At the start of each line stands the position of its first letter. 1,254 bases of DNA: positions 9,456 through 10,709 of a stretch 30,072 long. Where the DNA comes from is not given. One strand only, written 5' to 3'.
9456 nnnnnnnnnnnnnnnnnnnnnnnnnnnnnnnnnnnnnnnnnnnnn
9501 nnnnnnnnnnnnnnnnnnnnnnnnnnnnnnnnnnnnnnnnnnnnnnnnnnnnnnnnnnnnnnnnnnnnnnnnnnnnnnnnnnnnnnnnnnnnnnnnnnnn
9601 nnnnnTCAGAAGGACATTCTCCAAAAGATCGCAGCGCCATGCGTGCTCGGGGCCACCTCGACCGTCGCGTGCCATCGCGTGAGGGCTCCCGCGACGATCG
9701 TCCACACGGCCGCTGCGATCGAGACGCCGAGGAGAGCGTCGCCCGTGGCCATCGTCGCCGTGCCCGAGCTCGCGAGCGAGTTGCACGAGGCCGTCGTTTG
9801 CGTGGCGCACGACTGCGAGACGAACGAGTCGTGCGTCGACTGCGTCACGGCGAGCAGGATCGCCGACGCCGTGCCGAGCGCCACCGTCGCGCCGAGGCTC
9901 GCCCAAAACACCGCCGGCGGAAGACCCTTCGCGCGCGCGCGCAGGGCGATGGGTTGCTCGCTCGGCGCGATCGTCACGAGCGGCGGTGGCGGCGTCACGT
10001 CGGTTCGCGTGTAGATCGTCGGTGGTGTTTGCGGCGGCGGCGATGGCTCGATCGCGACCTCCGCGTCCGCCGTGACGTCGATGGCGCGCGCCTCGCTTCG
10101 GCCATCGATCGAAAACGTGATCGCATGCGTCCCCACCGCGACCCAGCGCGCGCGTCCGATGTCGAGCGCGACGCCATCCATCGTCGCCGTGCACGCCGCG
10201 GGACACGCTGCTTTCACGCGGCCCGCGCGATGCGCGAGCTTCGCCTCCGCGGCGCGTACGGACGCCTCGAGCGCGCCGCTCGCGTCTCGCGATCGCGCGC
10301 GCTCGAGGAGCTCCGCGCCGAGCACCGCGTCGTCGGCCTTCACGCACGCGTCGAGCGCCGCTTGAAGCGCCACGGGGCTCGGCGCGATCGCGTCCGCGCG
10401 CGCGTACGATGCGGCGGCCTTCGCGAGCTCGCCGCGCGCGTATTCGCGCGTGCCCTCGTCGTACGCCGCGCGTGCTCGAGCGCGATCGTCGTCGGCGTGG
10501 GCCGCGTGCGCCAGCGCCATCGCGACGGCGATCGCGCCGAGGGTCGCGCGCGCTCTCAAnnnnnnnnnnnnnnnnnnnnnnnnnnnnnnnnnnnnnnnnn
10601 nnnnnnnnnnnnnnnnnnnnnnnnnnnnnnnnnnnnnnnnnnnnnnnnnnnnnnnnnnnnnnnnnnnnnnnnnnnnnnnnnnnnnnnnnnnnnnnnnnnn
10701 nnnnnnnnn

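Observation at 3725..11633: Candidate novel signalling locus: operon of Cys-rich lipoproteins, membrane protein, Ser/Thr kinase, FHA-sigma54 activator and 1000-aa protein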

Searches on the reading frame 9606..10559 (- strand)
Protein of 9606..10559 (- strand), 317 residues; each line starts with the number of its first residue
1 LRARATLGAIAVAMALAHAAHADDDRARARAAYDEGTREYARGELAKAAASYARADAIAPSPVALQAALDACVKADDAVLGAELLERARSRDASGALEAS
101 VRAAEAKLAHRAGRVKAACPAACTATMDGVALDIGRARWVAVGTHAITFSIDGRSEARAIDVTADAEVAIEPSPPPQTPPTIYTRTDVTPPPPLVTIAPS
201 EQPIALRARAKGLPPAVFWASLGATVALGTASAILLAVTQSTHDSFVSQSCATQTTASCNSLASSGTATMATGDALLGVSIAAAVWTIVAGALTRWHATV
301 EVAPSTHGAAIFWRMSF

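Call 7: search_protein_families(library=pfam, proteins=[window:9606-10559:-], max_evalue=0.01)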
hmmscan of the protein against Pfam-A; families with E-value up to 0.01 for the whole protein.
window:9606-10559:- (317 aa): 0 families

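Call 8: search_protein_families(library=ncbifam, proteins=[window:9606-10559:-], max_evalue=0.01)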
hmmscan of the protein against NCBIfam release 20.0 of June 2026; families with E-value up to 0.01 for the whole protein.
window:9606-10559:- (317 aa): 0 families

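Call 38: find_related_loci(query=A2, collection=genome_contigs, flank=7000)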
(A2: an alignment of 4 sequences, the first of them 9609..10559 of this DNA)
Query A2 (317 aa) in genome_contigs; peptide patterns used: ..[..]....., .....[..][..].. (x = any residue, [..] = any of these).
264 stretches matched a pattern; 3 encode a relative of the query (tblastn E <= 1e-3); 3 distinct loci.
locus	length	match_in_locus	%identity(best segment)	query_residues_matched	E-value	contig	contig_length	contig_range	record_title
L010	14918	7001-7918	48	24-317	6e-70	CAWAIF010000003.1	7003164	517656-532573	MAG: uncultured delta proteobacterium isolate MFD02416.bin.1.98 genome assembly, contig: contig_8404, whole genome shotg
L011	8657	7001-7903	37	27-317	1e-41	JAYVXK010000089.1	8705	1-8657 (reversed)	MAG: Myxococcales bacterium isolate GL85_DN_concoct_3 GL85_DN_concoct_3_88, whole genome shotgun sequence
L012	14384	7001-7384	51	29-156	6e-23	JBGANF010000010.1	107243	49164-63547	MAG: Polyangiaceae bacterium isolate MAG_AAO_H10.108 AAOH10-108_opera_contig_952, whole genome shotgun sequence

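Call 65: search_protein_representatives(protein=window:9609-10559:-)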
Query: 317 residues. Proteins with E-value up to 0.001 (for the whole library): 1012; up to 1e-10: 472; up to 1e-30: 89. The best 150 are listed.
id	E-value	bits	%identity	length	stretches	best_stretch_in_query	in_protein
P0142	2.1e-87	310.1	54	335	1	9-317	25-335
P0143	3.2e-71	257.0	50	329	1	7-317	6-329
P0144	3.9e-63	230.4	46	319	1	8-317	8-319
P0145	1.1e-62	228.9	45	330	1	5-315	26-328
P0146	7.4e-59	216.4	47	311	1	19-317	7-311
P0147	1.9e-52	195.4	43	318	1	7-311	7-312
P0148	1.2e-48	183.0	44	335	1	4-313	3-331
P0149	8.8e-48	180.1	41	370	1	10-299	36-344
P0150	4.1e-47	177.9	43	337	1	9-298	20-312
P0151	4.6e-47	177.7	43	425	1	9-302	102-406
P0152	7.5e-46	173.7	42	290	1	4-299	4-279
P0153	1.6e-45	172.7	42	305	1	12-301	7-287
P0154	1.0e-44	170.0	39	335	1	1-301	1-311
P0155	1.1e-44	169.9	41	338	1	6-299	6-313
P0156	3.9e-44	168.1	39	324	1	8-317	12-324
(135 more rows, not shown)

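Call 66: predict_structure(alignment_id=A4)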
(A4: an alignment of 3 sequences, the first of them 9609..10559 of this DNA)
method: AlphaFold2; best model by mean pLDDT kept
length: 317 residues; sequences in the alignment: 3
mean_pLDDT: 69.9   pTM: 0.51
mean pLDDT of the five models: 69.9, 67.6, 65.1, 53.6, 52.6
residues with pLDDT >= 90: 97; 70-90: 57; 50-70: 86; < 50: 77
segments of 3 or more residues with pLDDT < 50: 1-8, 179-181, 183-191, 194-212, 265-277, 296-317
pLDDT, mean of each block of 10 residues (from residue 1): 46 62 89 98 98 95 94 95 91 81 91 88 86 87 92 87 85 65 48 45 35 56 61 60 64 58 49 48 55 46 36 36
secondary structure, 60 per line:
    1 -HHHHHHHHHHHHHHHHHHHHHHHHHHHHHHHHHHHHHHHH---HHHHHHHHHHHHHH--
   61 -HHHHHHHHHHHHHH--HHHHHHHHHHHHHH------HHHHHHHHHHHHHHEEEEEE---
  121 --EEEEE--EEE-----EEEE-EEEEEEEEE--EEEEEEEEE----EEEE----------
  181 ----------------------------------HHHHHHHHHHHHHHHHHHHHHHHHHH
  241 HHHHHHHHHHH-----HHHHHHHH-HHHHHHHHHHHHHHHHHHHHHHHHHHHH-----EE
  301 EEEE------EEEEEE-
elements in order: H2-41 H45-58 H62-75 H78-91 H98-111 E112-117 E123-127 E130-132 E138-141 E143-151 E154-162 E167-170 H215-251 H257-264 H266-293 E299-304 E311-316

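Call 79: find_related_loci(query=A5, collection=metagenome_contigs, flank=6000)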
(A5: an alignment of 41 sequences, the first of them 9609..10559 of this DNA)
Query A5 (317 aa) in metagenome_contigs; peptide patterns used: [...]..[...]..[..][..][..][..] (x = any residue, [..] = any of these).
600 stretches matched a pattern (row limit reached: there are more); 6 encode a relative of the query (tblastn E <= 1e-3); 6 distinct loci.
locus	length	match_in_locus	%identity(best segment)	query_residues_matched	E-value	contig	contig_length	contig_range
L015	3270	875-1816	53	9-317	3e-103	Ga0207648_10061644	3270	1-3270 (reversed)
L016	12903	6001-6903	37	9-317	3e-53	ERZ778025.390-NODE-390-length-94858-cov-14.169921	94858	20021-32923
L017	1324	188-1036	36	29-315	5e-38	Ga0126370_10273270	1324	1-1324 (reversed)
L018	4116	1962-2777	39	28-305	6e-33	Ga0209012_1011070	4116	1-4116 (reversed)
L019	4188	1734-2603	37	28-297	3e-31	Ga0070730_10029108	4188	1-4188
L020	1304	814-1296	45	20-179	5e-27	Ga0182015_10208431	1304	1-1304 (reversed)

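Call 94: search_protein_families(library=padloc, proteins=[window:9606-10559:-], max_evalue=0.001)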
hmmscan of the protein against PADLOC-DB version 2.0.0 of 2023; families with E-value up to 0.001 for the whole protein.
window:9606-10559:- (317 aa): 0 families

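Call 97: search_protein_families(library=pfam, proteins=[window:9606-10559:-], max_evalue=1)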
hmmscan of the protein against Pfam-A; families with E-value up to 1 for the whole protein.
window:9606-10559:- (317 aa): 1 family
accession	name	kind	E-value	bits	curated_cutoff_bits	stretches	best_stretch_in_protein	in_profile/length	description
PF07884.19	VKOR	-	0.12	12.9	27.5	1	223-306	4-95/134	Vitamin K epoxide reductase family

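Call 98: search_solved_structures(query=A5, max_evalue=5, show_alignments=2)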
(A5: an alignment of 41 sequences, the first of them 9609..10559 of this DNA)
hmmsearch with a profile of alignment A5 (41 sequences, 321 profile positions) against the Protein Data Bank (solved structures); distinct sequences matched with E-value up to 5: 34.
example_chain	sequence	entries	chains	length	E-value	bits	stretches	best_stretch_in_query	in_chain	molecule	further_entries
9qhb_A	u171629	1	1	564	1.9e-24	89.9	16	30-64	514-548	Engineered tetratricopeptide repeat protein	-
9qhc_A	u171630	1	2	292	9.3e-15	58.1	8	30-64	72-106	Engineered tetratricopeptide repeat protein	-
8bu0_A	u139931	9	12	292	5.4e-14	55.6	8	30-64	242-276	Consensus tetratricopeptide repeat protein | Crystal structure of an 8-repeat consensus TPR superhelix with Zinc. | Monomer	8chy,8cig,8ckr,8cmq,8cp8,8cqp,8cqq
3kd7_A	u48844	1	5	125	2.4e-10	43.6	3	31-65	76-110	CTPR390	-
1na0_A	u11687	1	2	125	4.5e-09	39.4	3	30-65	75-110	designed protein CTPR3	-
2wqh_A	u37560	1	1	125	1.7e-08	37.5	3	30-65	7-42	CTPR3Y3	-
8ch0_A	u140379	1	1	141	1.8e-08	37.4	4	30-63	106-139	Consensus tetratricopeptide repeat protein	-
2fo7_A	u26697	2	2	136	3e-08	36.7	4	30-63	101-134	SYNTHETIC CONSENSUS TPR PROTEIN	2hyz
6vfi_B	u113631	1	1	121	4.3e-08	36.2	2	31-71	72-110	O43_dn18B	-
6vfh_A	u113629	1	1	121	5.6e-08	35.8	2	26-65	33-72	T33_dn10A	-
5hrz_A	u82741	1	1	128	9e-08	35.1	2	28-65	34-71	TPR domain protein 1na0C3_3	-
6vl6_A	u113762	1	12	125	1.4e-07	34.5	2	28-65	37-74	T33_dn2A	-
6v8e_A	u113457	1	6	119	1.7e-07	34.2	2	26-65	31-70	Designed protein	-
1na3_A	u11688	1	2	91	1.9e-06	30.8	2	30-65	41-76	designed protein CTPR2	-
6vfj_B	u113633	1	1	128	3.4e-06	29.9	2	31-69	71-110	I53_dn5B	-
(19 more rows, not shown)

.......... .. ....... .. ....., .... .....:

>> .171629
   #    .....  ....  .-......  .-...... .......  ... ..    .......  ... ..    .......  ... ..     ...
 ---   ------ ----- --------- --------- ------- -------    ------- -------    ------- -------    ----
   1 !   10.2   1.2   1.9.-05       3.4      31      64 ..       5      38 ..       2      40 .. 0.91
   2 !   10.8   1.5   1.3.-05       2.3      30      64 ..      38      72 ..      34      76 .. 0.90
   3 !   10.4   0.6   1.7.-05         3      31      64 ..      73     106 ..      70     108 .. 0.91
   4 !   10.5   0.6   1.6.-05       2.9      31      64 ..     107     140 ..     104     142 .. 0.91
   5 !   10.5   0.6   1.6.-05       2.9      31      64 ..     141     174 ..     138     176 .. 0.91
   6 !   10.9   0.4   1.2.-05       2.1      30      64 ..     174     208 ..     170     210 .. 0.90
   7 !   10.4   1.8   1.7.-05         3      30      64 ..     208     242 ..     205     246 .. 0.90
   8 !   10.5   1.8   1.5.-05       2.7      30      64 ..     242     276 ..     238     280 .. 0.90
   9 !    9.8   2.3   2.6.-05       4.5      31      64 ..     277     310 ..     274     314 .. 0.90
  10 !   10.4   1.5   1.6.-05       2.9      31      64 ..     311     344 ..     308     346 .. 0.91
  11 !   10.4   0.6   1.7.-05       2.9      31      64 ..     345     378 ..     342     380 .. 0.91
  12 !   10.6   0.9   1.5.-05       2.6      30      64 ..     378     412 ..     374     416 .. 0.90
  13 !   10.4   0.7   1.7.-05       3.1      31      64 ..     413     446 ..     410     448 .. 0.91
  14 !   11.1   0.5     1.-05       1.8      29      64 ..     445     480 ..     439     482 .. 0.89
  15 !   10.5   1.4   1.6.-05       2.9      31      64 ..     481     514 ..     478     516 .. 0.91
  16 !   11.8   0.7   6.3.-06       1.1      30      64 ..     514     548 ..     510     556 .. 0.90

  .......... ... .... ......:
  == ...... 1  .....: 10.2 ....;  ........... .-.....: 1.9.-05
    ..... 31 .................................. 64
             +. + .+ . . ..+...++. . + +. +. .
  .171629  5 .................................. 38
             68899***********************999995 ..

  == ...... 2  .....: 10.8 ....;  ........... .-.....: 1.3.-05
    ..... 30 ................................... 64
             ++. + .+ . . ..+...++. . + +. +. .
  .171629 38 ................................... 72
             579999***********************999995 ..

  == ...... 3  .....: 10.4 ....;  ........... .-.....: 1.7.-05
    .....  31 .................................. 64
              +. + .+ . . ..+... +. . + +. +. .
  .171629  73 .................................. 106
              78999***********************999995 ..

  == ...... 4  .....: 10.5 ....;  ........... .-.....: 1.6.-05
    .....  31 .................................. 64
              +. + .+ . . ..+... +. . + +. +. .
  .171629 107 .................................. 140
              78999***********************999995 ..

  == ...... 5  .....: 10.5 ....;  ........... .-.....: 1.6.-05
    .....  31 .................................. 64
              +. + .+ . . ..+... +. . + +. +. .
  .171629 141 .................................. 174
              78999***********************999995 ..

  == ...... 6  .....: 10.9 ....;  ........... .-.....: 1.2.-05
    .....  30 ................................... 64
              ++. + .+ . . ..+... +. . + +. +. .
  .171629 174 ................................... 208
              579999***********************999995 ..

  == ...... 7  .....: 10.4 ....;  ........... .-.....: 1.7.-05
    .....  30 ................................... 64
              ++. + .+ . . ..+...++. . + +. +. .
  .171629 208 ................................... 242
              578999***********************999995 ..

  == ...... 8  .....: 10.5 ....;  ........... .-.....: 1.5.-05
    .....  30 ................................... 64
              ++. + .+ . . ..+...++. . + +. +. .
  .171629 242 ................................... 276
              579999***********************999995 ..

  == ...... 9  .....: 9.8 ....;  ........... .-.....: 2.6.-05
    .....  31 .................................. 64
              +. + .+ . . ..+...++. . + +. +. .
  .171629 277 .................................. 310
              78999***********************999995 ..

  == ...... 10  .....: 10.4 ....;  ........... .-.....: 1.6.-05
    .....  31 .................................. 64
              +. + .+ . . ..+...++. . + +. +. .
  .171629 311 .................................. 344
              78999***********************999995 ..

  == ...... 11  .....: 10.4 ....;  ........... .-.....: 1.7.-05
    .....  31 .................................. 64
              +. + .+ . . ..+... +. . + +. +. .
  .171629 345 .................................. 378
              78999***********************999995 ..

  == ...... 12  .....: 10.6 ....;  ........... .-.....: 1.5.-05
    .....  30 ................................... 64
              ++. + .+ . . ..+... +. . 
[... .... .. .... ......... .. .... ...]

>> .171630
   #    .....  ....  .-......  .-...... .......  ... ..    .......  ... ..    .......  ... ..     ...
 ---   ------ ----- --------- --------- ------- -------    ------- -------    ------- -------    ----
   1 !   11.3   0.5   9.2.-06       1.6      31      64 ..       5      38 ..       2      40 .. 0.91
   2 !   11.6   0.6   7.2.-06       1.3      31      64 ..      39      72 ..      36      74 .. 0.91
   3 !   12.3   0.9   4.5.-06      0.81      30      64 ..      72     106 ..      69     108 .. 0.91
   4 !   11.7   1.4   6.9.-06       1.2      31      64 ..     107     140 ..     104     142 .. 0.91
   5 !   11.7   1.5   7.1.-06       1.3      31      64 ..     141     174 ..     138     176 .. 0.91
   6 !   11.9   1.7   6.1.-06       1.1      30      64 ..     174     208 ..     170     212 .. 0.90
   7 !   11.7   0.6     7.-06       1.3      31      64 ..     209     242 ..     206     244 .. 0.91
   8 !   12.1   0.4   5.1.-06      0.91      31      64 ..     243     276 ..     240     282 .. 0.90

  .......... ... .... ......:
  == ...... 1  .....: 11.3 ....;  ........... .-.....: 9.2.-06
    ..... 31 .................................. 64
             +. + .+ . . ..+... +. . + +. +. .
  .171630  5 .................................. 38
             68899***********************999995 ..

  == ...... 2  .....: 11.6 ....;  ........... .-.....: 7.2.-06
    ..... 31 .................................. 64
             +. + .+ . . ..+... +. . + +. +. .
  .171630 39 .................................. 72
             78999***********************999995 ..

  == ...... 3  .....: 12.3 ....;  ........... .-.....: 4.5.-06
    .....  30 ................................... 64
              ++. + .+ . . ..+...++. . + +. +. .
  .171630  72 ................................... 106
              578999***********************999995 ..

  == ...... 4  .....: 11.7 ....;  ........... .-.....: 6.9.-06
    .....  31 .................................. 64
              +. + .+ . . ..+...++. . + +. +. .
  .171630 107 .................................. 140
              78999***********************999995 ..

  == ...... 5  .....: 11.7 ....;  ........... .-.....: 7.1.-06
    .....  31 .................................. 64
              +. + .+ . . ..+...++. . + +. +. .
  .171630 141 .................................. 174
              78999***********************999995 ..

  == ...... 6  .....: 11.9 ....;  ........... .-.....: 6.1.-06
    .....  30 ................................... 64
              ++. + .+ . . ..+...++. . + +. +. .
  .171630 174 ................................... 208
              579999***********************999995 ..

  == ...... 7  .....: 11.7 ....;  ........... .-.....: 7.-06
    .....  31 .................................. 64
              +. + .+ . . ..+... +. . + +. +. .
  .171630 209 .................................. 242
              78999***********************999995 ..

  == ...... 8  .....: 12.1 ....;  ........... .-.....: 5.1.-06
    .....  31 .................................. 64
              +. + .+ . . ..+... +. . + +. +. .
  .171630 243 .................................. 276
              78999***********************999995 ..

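Call 99: search_protein_families(library=pfam, alignment_id=A5, max_evalue=1)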
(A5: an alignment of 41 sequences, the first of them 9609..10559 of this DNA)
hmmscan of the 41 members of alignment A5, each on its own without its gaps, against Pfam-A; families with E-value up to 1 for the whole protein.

A. member 1, window:9609-10559:- (317 aa): 1 family
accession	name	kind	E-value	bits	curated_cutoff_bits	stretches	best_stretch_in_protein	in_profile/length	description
PF07884.19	VKOR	-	0.12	12.9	27.5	1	223-306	4-95/134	Vitamin K epoxide reductase family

B. families by the number of members that match (of 41 scanned): 26 families (the first 25 are shown)
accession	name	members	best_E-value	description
PF07219.19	HemY_N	20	0.0023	HemY protein N-terminus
PF07719.23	TPR_2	17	0.0017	Tetratricopeptide repeat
PF13371.12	TPR_9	13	0.0012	Tetratricopeptide repeat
PF13525.12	YfiO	7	0.003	Outer membrane lipoprotein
PF13428.12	TPR_14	5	0.075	Tetratricopeptide repeat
PF13432.12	TPR_16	4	0.0053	Tetratricopeptide repeat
PF13181.12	TPR_8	4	0.038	Tetratricopeptide repeat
PF25631.1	Inovirus_capsid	3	0.0016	Inovirus capsid protein family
PF00515.34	TPR_1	3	0.026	Tetratricopeptide repeat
PF13424.12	TPR_12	2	0.037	Tetratricopeptide repeat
PF08997.15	UCR_6-4kD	2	0.28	Ubiquinol-cytochrome C reductase complex, 6.4kD protein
PF13985.11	YbgS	2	0.43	YbgS-like protein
PF16640.11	Big_3_5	1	0.0094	Bacterial Ig-like domain (group 3)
PF14559.12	TPR_19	1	0.019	Tetratricopeptide repeat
PF24013.1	DUF7327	1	0.025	Family of unknown function (DUF7327)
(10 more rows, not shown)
